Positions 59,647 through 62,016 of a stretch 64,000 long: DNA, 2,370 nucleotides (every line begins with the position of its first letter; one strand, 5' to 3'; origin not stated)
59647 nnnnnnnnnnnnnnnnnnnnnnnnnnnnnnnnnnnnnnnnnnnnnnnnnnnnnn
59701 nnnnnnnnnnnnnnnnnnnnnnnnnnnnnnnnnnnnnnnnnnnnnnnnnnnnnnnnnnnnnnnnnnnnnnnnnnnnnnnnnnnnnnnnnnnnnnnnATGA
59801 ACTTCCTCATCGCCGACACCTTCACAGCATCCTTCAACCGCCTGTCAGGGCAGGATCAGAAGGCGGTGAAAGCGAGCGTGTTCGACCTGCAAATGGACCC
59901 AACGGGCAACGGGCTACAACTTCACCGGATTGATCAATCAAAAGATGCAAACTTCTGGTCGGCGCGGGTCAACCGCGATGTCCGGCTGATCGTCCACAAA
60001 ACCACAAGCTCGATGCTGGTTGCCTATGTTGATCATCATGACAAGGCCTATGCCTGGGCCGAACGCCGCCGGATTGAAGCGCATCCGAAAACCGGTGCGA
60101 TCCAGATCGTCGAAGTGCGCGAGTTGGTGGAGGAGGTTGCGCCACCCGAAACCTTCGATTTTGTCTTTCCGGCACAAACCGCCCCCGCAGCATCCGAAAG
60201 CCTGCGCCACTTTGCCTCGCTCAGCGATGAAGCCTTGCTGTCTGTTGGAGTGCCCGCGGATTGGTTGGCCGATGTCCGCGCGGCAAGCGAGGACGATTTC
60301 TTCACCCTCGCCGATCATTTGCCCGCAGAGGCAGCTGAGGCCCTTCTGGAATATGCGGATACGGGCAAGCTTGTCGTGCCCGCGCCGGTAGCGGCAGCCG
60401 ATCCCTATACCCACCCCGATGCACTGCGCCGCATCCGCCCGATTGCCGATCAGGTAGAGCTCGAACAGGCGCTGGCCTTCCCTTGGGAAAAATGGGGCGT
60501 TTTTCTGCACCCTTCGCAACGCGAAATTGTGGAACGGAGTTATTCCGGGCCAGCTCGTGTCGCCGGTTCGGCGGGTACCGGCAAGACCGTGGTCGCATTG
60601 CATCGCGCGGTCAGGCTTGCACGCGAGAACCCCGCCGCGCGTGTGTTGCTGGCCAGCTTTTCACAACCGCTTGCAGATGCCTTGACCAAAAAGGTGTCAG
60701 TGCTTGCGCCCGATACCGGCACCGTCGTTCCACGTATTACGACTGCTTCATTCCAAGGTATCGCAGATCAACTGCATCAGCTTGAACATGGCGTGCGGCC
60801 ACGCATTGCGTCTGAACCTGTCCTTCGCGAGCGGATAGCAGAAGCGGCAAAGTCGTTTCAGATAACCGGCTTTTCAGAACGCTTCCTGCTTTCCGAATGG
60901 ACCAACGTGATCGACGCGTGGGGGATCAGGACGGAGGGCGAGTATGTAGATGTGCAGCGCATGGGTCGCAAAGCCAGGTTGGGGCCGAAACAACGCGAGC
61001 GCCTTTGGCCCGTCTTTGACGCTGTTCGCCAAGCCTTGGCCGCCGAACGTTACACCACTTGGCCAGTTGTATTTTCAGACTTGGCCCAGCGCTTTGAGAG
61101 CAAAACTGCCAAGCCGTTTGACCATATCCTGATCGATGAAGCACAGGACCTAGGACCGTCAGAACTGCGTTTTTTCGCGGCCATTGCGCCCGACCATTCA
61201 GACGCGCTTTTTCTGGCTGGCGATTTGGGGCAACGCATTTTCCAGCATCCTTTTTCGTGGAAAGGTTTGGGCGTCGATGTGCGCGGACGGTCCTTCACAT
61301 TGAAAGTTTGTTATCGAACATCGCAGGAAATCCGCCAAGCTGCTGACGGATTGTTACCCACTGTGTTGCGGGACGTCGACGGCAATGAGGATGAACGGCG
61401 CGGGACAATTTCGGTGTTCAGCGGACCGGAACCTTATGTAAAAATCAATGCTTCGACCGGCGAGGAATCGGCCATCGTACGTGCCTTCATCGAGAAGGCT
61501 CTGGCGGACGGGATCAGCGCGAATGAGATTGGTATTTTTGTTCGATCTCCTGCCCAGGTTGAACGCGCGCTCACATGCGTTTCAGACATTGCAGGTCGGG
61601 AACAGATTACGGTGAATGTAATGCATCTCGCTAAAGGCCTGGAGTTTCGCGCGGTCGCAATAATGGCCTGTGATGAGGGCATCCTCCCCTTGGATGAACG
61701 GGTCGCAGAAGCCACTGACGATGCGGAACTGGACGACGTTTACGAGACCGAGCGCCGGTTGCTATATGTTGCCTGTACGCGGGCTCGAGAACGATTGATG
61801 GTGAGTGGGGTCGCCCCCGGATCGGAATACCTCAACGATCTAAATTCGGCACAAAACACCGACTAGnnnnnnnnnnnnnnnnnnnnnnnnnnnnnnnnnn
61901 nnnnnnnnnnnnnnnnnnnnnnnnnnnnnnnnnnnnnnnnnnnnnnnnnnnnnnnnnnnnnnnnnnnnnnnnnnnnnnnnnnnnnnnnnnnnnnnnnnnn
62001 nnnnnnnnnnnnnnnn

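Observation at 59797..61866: RelE-like domain fused to an SF1 helicase, with no antitoxin gene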

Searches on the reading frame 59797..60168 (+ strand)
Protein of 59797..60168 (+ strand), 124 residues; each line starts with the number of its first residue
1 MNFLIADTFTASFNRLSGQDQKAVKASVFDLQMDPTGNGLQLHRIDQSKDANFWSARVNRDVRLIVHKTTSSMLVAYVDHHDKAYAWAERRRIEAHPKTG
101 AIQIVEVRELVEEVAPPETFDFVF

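Call 12: search_solved_structures(query=window:59797-60168:+, max_evalue=10, show_alignments=3)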
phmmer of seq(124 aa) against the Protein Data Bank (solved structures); distinct sequences matched with E-value up to 10: 3.
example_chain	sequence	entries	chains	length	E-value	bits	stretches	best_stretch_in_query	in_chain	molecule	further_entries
2lfe_A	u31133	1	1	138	0.9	13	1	16-61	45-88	E3 ubiquitin-protein ligase HECW2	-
2kcp_A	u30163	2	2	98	1.1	12.7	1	91-118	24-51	30S ribosomal protein S8e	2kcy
2a6q_E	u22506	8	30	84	1.3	12.5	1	51-81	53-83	Toxin yoeB | TOXIN OF THE YOEB-YEFM TOXIN-ANTITOXIN SYSTEM | Addiction module toxin, Txe/YoeB family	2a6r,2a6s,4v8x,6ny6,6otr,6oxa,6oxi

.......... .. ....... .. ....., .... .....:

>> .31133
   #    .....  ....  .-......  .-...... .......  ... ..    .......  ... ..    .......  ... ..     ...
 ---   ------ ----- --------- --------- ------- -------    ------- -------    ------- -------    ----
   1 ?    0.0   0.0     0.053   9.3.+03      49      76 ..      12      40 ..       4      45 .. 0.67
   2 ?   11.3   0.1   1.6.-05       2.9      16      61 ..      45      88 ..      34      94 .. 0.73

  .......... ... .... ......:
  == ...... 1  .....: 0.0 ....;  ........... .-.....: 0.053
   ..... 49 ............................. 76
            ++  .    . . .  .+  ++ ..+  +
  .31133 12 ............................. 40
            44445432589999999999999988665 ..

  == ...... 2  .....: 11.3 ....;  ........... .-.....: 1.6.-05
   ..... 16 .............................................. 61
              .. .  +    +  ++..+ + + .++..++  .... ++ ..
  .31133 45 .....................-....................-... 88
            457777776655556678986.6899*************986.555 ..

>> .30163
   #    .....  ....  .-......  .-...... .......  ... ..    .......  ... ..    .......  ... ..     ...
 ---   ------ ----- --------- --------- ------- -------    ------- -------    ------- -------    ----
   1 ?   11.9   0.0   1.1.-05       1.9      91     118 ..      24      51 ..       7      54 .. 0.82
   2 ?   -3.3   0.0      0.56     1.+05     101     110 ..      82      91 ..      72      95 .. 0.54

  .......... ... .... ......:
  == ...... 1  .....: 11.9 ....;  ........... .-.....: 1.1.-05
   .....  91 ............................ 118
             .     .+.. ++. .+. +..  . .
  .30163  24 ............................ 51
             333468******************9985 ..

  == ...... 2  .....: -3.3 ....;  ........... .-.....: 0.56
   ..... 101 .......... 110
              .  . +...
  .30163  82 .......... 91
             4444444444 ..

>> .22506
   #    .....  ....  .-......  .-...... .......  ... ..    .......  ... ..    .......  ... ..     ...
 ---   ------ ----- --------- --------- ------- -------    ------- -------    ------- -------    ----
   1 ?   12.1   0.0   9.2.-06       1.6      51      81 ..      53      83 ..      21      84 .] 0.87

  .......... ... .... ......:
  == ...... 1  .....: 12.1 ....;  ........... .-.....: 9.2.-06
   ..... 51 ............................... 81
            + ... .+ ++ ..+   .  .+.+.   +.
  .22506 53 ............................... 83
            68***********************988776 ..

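Call 20: search_protein_representatives(protein=window:59797-60156:+)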
Query: 120 residues. Proteins with E-value up to 0.001 (for the whole library): 2063; up to 1e-10: 990; up to 1e-30: 186. The best 150 are listed.
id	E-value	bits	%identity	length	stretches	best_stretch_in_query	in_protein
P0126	2.0e-64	230.9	89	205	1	1-120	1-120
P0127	8.2e-64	228.9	89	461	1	1-120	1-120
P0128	4.0e-63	226.7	87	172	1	1-120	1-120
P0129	2.6e-61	220.9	86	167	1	1-120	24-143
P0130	2.2e-51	188.9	74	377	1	1-117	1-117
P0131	4.9e-51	187.8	75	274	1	1-116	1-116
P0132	3.1e-50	185.2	72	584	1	1-117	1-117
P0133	9.0e-50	183.7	73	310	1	1-116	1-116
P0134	1.2e-49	183.3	72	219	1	1-117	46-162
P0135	2.0e-48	179.4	69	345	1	1-118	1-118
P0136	1.5e-47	176.5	69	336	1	1-118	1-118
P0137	1.9e-47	176.2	68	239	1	1-117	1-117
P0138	2.0e-47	176.1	70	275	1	1-116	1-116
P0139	2.2e-47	176.0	70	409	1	1-117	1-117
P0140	3.1e-47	175.5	72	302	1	1-116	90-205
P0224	8.8e-39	148.3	56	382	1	2-118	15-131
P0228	1.2e-38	147.9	56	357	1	1-117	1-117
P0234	3.2e-38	146.5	59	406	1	1-117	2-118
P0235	3.8e-38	146.3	54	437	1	1-118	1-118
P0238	9.6e-38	145.0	57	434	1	1-117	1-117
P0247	7.8e-37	142.1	57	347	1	2-113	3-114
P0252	5.0e-36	139.4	54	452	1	1-117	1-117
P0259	3.2e-35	136.9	54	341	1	2-115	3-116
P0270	2.7e-34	133.9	54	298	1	1-118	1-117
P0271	2.8e-34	133.8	55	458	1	1-114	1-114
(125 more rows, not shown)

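Call 77: search_protein_families(library=pfam, proteins=[P0224, P0228, P0234, P0235, P0238, P0247, P0252, P0259, P0270, P0271], max_evalue=0.01)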
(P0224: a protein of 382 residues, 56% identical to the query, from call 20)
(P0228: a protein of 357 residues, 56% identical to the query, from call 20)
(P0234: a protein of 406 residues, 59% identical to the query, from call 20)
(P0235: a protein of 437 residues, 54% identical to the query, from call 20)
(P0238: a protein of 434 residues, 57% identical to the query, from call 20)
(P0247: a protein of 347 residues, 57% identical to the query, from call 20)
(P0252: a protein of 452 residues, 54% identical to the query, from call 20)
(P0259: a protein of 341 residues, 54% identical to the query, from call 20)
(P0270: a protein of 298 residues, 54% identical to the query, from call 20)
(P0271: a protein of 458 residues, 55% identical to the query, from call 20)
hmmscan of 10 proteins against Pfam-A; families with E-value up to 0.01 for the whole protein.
P0224 (382 aa): 2 families
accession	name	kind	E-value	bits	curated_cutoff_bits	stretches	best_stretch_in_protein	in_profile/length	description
PF05015.19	HigB-like_toxin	-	0.00055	20.8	27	0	50-94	48-91/91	RelE-like toxin of type II toxin-antitoxin system HigB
PF24732.2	ParE_like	-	0.0085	16.5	24.4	0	49-95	17-63/67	ParE-like toxin domain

P0228 (357 aa): 1 family
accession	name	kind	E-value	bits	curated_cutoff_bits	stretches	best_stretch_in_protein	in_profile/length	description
PF05015.19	HigB-like_toxin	-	0.0025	18.7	27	1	37-81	48-91/91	RelE-like toxin of type II toxin-antitoxin system HigB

P0234 (406 aa): 0 families

P0235 (437 aa): 0 families

P0238 (434 aa): 6 families
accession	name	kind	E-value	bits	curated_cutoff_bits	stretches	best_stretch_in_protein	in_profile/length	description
PF00580.27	UvrD-helicase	-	6.3e-12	46.2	23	1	231-350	3-121/271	UvrD/REP helicase N-terminal domain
PF13245.12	AAA_19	-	0.00041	21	25.1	1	233-292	1-61/134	AAA domain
PF09848.15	SLFN-g3_helicase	-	0.00067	19.5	24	1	247-295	6-54/354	Schlafen group 3, DNA/RNA helicase domain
PF04851.21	ResIII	-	0.0016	18.8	22.5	1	250-327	31-96/164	Type III restriction enzyme, res subunit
PF05015.19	HigB-like_toxin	-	0.0035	18.2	27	0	27-81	41-91/91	RelE-like toxin of type II toxin-antitoxin system HigB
PF24883.2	NPHP3_N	-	0.0059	17.3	24.8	0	246-355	26-136/164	Nephrocystin 3, N-terminal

P0247 (347 aa): 0 families

P0252 (452 aa): 0 families

P0259 (341 aa): 0 families

P0270 (298 aa): 1 family
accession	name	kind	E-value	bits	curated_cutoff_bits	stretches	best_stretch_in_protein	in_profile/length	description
PF05015.19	HigB-like_toxin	-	2.7e-07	31.4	27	1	37-80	48-91/91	RelE-like toxin of type II toxin-antitoxin system HigB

P0271 (458 aa): 1 family
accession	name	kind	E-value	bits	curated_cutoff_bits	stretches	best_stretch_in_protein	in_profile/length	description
PF20307.4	divDNAB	-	0.0072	15.5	26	0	275-353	136-212/356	Divergent DnaB-like ATPase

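Call 81: find_encoding_contigs(protein=P0228, flank=8000, max_places=2)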
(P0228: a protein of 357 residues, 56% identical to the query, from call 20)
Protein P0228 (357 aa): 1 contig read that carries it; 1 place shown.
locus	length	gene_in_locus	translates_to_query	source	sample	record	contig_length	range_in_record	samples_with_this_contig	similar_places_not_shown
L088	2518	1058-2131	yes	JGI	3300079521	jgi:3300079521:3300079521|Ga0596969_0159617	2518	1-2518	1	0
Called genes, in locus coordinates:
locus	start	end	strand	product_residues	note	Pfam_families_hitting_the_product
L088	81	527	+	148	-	PF13026:DUF3887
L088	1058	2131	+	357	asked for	-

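Call 82: find_encoding_contigs(protein=P0271, flank=10000, max_places=2)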
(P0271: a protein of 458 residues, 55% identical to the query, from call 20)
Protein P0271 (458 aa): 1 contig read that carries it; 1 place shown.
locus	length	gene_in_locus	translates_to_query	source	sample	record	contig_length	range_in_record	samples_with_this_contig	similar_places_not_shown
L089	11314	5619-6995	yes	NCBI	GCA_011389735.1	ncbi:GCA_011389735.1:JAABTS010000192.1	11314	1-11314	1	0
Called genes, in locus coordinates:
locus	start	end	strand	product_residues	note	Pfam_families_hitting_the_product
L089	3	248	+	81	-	?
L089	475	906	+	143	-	-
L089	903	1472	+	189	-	-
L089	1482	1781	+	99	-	-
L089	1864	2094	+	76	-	PF16277:DUF4926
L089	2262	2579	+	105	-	-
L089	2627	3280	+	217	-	PF04465:DUF499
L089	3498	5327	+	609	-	PF03235:GmrSD_N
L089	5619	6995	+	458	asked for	-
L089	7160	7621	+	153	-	PF17761:DUF1016_N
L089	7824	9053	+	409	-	PF03235:GmrSD_N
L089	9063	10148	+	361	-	PF02463:SMC_N (faint), PF13175:AAA_15, PF13304:AAA_21, PF12476:DUF3696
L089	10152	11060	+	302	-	PF05973:Gp49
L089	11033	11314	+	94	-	?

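Call 83: find_encoding_contigs(protein=P0252, flank=10000, max_places=2)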
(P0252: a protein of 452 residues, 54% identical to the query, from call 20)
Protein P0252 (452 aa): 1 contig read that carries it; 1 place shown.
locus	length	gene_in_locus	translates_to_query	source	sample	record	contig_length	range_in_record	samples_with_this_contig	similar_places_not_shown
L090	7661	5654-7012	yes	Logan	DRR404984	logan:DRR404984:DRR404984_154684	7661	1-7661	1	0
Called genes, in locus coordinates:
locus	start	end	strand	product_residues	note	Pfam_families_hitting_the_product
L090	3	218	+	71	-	?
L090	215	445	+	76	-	-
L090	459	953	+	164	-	-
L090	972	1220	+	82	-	-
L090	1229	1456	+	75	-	-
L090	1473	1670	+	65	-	-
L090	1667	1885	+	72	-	-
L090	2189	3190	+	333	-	-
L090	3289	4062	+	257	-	PF10979:DUF2786, PF23771:DUF7168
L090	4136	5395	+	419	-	-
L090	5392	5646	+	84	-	-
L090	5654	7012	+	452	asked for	-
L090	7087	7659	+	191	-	?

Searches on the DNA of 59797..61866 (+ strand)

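Call 46: search_dna_similar(query=window:59797-61866:+, collection=ecoli_genomes, mode=distant, max_evalue=0.01, max_rows=10)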
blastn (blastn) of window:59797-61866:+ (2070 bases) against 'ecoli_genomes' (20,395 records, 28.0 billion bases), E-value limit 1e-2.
No match.

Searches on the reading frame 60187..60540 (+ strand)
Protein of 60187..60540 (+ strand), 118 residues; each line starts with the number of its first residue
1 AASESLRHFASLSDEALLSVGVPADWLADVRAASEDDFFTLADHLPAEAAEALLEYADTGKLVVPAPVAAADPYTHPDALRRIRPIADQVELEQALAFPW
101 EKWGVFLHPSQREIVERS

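Call 90: search_solved_structures(query=window:60187-60540:+, max_evalue=10, show_alignments=2)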
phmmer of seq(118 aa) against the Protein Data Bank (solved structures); distinct sequences matched with E-value up to 10: 8.
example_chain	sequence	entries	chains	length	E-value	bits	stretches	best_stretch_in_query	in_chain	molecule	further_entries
2ovj_A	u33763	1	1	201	0.46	14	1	24-107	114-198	Rac GTPase-activating protein 1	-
3w6r_A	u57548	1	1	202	0.46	13.9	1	24-107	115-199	Rac GTPase-activating protein 1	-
7s2i_A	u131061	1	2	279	0.47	13.9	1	33-90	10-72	Sul1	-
4z1o_A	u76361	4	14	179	0.98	12.9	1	47-109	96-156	Phosphoribosyltransferase | Purine phosphoribosyltransferase (GpT-2)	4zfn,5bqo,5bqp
3wpq_A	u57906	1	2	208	1.5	12.3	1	24-107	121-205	Rac GTPase-activating protein 1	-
5c2j_A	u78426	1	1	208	1.5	12.3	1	24-107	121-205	Rac GTPase-activating protein 1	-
3wps_A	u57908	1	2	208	1.6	12.3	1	24-107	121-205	Rac GTPase-activating protein 1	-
7r9x_A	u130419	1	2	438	6.9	10.2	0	16-64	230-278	AmbE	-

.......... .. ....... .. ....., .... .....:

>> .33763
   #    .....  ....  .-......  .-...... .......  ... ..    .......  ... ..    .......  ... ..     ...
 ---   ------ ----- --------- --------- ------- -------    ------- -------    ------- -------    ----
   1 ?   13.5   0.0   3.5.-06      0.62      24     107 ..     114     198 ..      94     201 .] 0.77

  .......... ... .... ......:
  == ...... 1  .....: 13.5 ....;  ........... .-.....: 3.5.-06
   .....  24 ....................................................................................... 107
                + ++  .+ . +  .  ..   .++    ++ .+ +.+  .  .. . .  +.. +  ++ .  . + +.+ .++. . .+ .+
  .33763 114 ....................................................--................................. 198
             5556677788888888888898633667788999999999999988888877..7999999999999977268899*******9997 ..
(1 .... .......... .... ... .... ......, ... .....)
